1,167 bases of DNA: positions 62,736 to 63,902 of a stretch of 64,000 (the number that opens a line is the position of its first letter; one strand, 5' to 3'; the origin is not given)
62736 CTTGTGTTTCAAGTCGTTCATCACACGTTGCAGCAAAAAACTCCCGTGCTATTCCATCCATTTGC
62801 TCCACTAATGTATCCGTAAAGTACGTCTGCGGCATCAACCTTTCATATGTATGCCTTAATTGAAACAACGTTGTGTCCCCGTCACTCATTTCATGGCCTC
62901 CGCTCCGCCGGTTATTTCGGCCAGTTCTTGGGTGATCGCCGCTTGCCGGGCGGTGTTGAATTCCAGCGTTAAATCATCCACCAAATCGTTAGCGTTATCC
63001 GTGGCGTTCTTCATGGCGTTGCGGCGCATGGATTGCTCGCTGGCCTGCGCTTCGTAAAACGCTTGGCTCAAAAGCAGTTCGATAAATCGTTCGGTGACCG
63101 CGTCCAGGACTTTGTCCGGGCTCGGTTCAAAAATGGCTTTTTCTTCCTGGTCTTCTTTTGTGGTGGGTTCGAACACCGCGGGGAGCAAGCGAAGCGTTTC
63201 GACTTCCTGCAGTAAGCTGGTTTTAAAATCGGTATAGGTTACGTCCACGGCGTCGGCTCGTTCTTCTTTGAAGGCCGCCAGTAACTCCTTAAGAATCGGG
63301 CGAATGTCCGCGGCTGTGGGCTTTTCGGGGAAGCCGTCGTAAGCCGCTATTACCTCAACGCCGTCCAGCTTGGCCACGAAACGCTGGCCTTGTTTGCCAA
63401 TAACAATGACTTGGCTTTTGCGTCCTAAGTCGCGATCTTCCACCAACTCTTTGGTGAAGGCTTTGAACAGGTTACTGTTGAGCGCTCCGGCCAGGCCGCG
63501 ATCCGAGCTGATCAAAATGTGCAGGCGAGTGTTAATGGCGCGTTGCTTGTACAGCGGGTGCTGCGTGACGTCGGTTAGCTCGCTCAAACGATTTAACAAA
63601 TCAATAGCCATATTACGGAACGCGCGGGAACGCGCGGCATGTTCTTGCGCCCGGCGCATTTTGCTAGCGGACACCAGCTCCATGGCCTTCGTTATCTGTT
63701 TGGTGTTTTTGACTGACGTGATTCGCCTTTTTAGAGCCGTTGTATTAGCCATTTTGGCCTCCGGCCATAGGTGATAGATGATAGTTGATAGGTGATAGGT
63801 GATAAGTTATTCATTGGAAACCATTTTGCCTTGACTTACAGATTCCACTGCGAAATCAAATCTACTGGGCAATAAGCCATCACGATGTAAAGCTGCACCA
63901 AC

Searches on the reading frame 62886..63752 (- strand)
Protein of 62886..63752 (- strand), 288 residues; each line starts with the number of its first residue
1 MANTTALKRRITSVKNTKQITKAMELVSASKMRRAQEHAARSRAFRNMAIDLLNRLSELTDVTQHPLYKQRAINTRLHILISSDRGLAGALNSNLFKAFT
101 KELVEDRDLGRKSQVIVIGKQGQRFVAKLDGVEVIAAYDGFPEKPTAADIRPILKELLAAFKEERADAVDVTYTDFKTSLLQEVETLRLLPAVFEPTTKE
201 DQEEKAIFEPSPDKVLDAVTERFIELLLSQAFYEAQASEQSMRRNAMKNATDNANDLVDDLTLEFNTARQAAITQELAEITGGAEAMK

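Call 25: find_encoding_contigs(protein=window:62886-63752:-, flank=10000, max_places=4)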
Protein window:62886-63752:- (288 aa): 1 contig read that carries it; 1 place shown.
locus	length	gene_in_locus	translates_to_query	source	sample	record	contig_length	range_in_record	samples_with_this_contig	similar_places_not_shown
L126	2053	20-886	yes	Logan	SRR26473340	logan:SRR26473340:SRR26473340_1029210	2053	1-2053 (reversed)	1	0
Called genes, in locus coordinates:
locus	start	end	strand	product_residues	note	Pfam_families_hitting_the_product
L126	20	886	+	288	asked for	PF00231:ATP-synt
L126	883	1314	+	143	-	-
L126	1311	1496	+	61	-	-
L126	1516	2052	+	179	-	?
